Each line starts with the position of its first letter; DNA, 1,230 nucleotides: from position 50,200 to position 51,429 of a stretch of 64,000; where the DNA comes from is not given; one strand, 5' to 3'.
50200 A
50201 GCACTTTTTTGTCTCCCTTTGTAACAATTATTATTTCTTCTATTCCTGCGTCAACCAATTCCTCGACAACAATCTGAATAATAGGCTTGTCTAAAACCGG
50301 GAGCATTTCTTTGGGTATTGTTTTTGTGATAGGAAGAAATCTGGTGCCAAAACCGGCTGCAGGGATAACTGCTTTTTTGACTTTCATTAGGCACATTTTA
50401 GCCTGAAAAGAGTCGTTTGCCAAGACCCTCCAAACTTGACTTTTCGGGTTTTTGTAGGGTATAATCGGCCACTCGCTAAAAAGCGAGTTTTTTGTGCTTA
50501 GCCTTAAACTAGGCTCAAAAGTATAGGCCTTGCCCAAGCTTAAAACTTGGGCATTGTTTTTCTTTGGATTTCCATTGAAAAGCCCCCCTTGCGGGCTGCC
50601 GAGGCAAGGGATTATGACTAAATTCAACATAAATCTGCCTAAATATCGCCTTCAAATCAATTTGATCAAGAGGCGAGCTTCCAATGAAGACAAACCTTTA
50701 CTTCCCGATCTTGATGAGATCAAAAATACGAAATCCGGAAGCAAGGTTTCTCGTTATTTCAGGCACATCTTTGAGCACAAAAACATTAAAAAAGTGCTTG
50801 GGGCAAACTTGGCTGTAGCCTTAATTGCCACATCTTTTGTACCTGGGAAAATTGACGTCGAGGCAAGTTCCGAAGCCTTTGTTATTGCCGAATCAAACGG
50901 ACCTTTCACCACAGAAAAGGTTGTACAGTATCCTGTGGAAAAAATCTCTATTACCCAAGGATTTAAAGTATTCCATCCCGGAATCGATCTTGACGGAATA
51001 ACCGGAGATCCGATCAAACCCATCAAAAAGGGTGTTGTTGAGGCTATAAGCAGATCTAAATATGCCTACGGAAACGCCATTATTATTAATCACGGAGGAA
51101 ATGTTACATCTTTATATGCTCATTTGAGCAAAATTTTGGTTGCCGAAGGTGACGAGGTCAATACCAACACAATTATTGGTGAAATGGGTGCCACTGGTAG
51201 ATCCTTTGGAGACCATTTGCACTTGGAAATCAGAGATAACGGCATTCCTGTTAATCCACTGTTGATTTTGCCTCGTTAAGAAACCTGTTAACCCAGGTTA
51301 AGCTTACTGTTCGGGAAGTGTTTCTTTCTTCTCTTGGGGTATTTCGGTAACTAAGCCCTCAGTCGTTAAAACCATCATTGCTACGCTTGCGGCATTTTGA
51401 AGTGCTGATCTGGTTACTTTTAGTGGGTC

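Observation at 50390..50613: Divergent leaderless promoters and a ~140-nt highly structured leader (four hairpins, two terminator-like) ahead of the M23 peptidoglycan hydrolase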

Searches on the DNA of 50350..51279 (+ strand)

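Call 4: search_rna_families(source=window, start=50350, end=50680, threshold=evalue, max_evalue=10, show_alignments=3)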
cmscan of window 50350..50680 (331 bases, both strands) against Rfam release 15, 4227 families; matches with E-value up to 10: 4.
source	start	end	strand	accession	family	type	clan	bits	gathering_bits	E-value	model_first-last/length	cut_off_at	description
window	50598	50674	-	RF01193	snoR20a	Gene; snRNA; snoRNA; CD-box;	-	19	42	1.9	1-90/90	no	Small nucleolar RNA snoR20a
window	50449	50497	+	RF02074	STnc240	Gene; sRNA;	-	17.8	55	4.3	1-77/77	no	Enterobacterial sRNA STnc240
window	50501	50620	-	RF02983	Fibrobacter-1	Gene; sRNA;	-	16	77.9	0.91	1-102/102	no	Fibrobacter-1 RNA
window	50528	50559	+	RF02702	AgvB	Gene; sRNA;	-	12.9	56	7.1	1-62/62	no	Anti GcvB sRNA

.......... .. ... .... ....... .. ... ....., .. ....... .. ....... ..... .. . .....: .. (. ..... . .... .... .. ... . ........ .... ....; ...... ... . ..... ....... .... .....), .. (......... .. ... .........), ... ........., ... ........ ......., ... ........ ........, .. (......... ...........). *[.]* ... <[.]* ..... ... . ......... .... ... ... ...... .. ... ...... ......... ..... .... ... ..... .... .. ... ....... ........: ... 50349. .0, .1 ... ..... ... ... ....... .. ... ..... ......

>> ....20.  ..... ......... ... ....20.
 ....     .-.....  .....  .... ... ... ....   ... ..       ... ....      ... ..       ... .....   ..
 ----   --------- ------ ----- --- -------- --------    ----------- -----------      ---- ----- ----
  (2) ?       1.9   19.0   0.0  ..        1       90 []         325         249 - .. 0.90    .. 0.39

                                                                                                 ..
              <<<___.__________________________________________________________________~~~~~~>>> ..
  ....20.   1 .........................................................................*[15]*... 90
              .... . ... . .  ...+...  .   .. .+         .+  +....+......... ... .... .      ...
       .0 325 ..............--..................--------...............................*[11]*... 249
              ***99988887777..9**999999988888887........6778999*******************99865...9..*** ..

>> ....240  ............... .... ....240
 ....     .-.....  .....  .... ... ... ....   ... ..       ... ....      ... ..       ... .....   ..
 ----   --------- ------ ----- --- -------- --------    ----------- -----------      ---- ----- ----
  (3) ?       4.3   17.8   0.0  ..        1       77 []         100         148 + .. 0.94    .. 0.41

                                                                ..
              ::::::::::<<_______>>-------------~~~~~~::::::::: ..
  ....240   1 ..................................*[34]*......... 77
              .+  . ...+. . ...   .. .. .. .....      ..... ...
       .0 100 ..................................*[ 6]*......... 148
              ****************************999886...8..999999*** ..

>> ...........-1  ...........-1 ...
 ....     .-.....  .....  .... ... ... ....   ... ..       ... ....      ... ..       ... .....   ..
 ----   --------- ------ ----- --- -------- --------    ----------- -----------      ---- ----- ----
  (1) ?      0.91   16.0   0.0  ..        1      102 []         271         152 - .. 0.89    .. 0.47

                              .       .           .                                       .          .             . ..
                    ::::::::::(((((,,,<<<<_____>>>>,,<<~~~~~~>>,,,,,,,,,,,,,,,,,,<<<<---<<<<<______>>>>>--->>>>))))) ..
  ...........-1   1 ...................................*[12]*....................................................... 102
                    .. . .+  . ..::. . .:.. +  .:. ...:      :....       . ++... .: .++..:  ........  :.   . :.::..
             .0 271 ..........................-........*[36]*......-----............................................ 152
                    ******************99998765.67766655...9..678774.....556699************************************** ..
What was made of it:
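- On Known riboswitch or RNA family (Rfam 15, including ydaO/c-di-AMP): The best matches in 50350-50680 have E of 0.9-7 and score far below their gathering thresholds (call 4).
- No Rfam sRNA family matches (call 4).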

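Call 41: build_rna_model(alignment_id=A3, structure=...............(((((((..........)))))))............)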
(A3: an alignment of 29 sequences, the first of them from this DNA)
Model R1 built from alignment A3 (29 sequences, 51 columns); structure: as given.
model positions 41; base pairs 7; branch points 0; effective number of sequences 29; information 0.932 bits per position. Calibrated on 0.2 Mb of random sequence (short: E-values are rough).
structure used (alignment columns):
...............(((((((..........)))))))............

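Call 42: search_with_rna_model(model_id=R1, source=window, max_evalue=10, show_alignments=4)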
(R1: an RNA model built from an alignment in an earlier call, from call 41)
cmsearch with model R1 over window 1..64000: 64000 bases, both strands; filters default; matches with E-value up to 10: 6.
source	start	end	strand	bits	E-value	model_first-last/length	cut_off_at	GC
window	50460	50498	+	35.8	4.9e-06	1-41/41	no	0.41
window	47591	47625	-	14.4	0.68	1-41/41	no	0.34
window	17844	17889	+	12.7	1.8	1-41/41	no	0.26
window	41659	41692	+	11.8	2.8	1-41/41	no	0.26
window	35302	35357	-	11.6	3.3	1-41/41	no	0.29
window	58680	58711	-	11.1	4.1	1-41/41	no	0.34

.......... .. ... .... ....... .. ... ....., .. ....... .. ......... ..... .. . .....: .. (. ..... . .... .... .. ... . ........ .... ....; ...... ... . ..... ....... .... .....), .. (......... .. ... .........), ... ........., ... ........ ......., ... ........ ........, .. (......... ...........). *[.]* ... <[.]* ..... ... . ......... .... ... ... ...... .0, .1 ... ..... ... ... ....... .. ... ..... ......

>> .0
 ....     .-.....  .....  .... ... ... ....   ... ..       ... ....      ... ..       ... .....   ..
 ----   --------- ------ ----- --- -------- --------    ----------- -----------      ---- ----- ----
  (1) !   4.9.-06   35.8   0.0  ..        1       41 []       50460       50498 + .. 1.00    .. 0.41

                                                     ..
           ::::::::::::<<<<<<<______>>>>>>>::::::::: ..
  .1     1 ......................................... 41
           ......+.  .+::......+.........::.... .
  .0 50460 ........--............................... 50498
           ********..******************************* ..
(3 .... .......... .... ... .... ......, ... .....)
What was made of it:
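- Tried and rejected: Model R1 found no other copy of the HP1 motif in the window (call 42), so it is not a repeated or genome-wide element.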

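Call 43: search_with_rna_model(model_id=R1, sources=[window, L001, L081, L082, L083, L084, L085, L086, L087, L088, L089, L090, L091, L092, L093, L094, L095, L096, L097, L098, L099, L100, L101, L102, L103, L104, L105, L106, L107, L108, L109, L110, L111, L112, L113, L114, L115, L116, L117, L118, L119, L120, L121, L122, L123, L124, L125, L126, L127, L128, L129, L130, L131, L132, L133, L134, L135, L136, L137, L138, L139, L140, L141, L142, L143, L144, L145, L154], max_evalue=0.01, make_alignment=true)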
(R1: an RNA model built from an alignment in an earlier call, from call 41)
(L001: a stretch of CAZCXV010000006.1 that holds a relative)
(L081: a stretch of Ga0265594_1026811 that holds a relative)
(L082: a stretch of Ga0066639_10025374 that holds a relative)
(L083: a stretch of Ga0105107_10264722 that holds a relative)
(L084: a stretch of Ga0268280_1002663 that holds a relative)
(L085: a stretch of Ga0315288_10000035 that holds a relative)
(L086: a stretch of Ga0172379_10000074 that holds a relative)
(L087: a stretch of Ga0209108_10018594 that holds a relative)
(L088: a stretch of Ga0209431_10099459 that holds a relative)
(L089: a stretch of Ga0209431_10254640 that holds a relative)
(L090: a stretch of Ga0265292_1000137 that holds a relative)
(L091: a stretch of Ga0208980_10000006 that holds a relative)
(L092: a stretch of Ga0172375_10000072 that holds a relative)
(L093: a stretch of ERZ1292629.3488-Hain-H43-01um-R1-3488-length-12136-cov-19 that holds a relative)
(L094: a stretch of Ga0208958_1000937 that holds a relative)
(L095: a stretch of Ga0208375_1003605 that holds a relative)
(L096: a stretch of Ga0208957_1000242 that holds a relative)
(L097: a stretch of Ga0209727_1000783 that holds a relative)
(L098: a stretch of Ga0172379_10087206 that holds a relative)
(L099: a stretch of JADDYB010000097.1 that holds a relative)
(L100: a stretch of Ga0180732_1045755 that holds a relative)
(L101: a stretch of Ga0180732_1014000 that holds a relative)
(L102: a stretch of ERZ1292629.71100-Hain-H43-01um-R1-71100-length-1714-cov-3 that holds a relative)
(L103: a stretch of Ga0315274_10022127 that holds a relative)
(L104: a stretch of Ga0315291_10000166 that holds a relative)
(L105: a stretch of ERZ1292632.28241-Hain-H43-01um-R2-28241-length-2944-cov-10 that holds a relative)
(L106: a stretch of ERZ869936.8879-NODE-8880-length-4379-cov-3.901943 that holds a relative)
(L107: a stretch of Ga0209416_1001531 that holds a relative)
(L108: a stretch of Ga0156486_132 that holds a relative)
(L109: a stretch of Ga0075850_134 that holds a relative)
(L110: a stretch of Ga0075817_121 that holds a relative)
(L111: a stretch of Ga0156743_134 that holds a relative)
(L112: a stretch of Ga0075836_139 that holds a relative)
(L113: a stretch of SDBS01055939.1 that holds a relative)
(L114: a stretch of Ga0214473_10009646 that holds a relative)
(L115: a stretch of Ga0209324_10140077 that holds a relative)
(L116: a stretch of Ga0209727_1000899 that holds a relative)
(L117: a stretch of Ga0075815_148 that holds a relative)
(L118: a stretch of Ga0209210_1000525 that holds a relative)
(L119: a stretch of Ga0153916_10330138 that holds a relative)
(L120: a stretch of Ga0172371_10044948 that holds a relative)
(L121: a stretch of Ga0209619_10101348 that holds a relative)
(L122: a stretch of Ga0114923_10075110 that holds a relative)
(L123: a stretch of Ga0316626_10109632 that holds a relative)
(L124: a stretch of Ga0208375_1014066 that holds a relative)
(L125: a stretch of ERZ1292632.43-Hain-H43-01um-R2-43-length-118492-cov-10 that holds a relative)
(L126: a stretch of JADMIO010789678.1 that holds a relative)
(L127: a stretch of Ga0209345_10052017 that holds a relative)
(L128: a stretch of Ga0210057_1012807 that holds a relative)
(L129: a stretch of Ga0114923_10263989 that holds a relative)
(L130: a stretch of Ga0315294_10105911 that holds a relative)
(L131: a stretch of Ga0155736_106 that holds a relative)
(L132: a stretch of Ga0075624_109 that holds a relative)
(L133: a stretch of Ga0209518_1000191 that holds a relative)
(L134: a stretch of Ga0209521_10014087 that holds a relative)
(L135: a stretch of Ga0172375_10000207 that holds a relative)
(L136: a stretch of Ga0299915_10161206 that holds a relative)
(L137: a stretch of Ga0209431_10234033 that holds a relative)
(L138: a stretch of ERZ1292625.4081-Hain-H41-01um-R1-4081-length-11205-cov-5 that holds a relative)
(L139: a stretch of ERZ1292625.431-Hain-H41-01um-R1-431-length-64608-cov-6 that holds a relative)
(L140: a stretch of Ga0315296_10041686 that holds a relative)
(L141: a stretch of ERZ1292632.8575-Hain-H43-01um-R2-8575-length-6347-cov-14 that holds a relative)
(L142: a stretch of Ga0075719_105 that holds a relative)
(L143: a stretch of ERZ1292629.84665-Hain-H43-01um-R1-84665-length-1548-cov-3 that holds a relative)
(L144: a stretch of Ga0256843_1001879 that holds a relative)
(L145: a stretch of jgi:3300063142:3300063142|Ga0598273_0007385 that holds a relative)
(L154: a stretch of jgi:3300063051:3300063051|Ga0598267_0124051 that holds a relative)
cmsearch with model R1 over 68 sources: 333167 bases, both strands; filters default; matches with E-value up to 0.01: 55.
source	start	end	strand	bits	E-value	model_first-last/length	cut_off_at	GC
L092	2335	2374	+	45.2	1.5e-07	1-41/41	no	0.32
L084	2397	2436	+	45.1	1.5e-07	1-41/41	no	0.4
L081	1137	1177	+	45.1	1.5e-07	1-41/41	no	0.37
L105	934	975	+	44.2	2.4e-07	1-41/41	no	0.36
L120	2374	2418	+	43.5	3.6e-07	1-41/41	no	0.33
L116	2419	2460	+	43.2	4.2e-07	1-41/41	no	0.38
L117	2211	2252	+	43.2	4.2e-07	1-41/41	no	0.38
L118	2419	2460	+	43.2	4.2e-07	1-41/41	no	0.38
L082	2327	2366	+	43.2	4.2e-07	1-41/41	no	0.35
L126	2367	2408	+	43.1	4.7e-07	1-41/41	no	0.36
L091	2344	2383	+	43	5e-07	1-41/41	no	0.38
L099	2425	2465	+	42.5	6.2e-07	1-41/41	no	0.46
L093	16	58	+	42.3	7e-07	1-41/41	no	0.42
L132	2194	2234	+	42.2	7.5e-07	1-41/41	no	0.39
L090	2450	2491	+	42.2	7.7e-07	1-41/41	no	0.43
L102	170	212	+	41.9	8.7e-07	1-41/41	no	0.42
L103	1738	1780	+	41.9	8.8e-07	1-41/41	no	0.42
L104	2418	2460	+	41.9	8.8e-07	1-41/41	no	0.42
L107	2418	2460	+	41.9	8.8e-07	1-41/41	no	0.42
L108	2418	2460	+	41.9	8.8e-07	1-41/41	no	0.42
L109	2418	2460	+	41.9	8.8e-07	1-41/41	no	0.42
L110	2418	2460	+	41.9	8.8e-07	1-41/41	no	0.42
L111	954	996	+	41.9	8.8e-07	1-41/41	no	0.42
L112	2418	2460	+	41.9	8.8e-07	1-41/41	no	0.42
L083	388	428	+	41.3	1.3e-06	1-41/41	no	0.39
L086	2398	2438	+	41.3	1.3e-06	1-41/41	no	0.39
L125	2461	2503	+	40.2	2.3e-06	1-41/41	no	0.44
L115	474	514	+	40.1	2.4e-06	1-41/41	no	0.49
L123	547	589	+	40.1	2.4e-06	1-41/41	no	0.33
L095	2412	2453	+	40.1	2.5e-06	1-41/41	no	0.29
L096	2412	2453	+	40.1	2.5e-06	1-41/41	no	0.29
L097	2412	2453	+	40.1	2.5e-06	1-41/41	no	0.29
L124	532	573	+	40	2.5e-06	1-41/41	no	0.33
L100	74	116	+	40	2.5e-06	1-41/41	no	0.4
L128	1950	1990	+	39.6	3.1e-06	1-41/41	no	0.37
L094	2412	2453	+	39.1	4.3e-06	1-41/41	no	0.31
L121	248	292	+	39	4.4e-06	1-41/41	no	0.38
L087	2066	2106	+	37.9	7.9e-06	1-41/41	no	0.46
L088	706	746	+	37.9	7.9e-06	1-41/41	no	0.46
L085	2355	2394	+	37.9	8e-06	1-41/41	no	0.47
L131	2431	2471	+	37.9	8.2e-06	1-41/41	no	0.41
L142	2432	2473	+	37.6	9.5e-06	1-41/41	no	0.36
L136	899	938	+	37.5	1e-05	1-41/41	no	0.35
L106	2376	2415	+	35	4e-05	1-41/41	no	0.45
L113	1414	1457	+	34.9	4.3e-05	1-41/41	no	0.36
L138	2428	2469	+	34.7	4.7e-05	1-41/41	no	0.29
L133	2343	2384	+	32.9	0.00013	1-41/41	no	0.4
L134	1511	1552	+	32.9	0.00013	1-41/41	no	0.4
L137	770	811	+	32.9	0.00013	1-41/41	no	0.4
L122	479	519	+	31.7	0.00025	1-41/41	no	0.32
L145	1336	1375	+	31.2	0.00033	1-41/41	no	0.5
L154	988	1027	+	31.2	0.00033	1-41/41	no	0.5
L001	2840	2885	-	26.1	0.0054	1-41/41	no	0.37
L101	3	31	+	25.8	0.0067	13-41/41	no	0.41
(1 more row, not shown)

Alignment A4: 55 matches aligned to the model, 47 columns, each read 5' to 3' on its own strand. Consensus structure (alignment columns), stored with it:
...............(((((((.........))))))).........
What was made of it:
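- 50471..50493 (+): HP1: a 7-bp stem with a 4-nt loop (50471-50488), followed by a T6 run (50488-50493). It is an intrinsic-terminator-like hairpin that starts at about +1 of the predicted transcript, and it is the universal core of the element. Covariance model R1 hits once in the window (E = 5e-6) and once in each of 55 sources (calls 42 and 43).
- The element is always directly upstream of M23 on the same strand (call 43).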

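Call 45: search_rna_families(sources=[L085, L091, L092, L106, L113, L120, L121, L123, L126, L135, L136, L139, L001, L145, L081, L084, L132, L142, L133, L124], threshold=gathering)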
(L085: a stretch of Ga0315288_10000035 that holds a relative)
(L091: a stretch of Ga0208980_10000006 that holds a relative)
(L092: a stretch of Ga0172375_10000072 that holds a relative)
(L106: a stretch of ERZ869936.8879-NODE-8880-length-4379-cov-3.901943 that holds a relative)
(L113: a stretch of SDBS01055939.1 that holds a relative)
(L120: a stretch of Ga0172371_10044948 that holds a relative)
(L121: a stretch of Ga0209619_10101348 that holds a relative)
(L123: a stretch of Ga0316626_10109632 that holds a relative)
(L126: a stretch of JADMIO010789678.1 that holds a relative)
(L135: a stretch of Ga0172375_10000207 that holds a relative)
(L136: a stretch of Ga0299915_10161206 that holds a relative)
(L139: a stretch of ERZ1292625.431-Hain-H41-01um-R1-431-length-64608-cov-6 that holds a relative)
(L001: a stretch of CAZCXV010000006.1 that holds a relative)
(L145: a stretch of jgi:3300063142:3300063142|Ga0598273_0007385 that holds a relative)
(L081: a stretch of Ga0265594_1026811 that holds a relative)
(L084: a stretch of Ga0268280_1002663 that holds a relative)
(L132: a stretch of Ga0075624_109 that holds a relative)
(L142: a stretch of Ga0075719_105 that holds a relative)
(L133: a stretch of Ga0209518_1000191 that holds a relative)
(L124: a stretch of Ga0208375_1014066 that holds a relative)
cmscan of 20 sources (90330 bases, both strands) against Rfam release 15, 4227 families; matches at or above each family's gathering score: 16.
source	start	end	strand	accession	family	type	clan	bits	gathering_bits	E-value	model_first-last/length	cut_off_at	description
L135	2235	2307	+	RF00005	tRNA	Gene; tRNA;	CL00001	68.8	29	9.2e-13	1-71/71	no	tRNA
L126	2177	2248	+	RF00005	tRNA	Gene; tRNA;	CL00001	66.1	29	5.4e-12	1-71/71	no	tRNA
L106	2235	2306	+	RF00005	tRNA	Gene; tRNA;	CL00001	65.8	29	6.2e-12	1-71/71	no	tRNA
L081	1031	1105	+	RF00005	tRNA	Gene; tRNA;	CL00001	65.8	29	6.5e-12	1-71/71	no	tRNA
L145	320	391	+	RF00005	tRNA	Gene; tRNA;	CL00001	63.9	29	2.1e-11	1-71/71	no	tRNA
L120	2273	2344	+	RF00005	tRNA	Gene; tRNA;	CL00001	62.8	29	4.2e-11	1-71/71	no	tRNA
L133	2240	2311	+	RF00005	tRNA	Gene; tRNA;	CL00001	62.8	29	4.1e-11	1-71/71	no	tRNA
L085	2082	2153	+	RF00005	tRNA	Gene; tRNA;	CL00001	62.4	29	5.5e-11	1-71/71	no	tRNA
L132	636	707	+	RF00005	tRNA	Gene; tRNA;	CL00001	62.4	29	5.5e-11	1-71/71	no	tRNA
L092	2233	2304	+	RF00005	tRNA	Gene; tRNA;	CL00001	61.4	29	1.1e-10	1-71/71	no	tRNA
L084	2294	2365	+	RF00005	tRNA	Gene; tRNA;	CL00001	61.4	29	1.1e-10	1-71/71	no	tRNA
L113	578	648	+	RF00005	tRNA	Gene; tRNA;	CL00001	60.7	29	1.6e-10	1-71/71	no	tRNA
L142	907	978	+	RF00005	tRNA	Gene; tRNA;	CL00001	56.4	29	2.5e-09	1-71/71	no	tRNA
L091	2241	2312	+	RF00005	tRNA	Gene; tRNA;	CL00001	54.7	29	7.2e-09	1-71/71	no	tRNA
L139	2149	2219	+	RF00005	tRNA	Gene; tRNA;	CL00001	54.4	29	8.6e-09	1-71/71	no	tRNA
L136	531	602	+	RF00005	tRNA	Gene; tRNA;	CL00001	43.5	29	8.8e-06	1-71/71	no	tRNA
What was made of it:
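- On Known riboswitch or RNA family (Rfam 15, including ydaO/c-di-AMP): In 20 orthologous loci only tRNAs pass (call 45).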
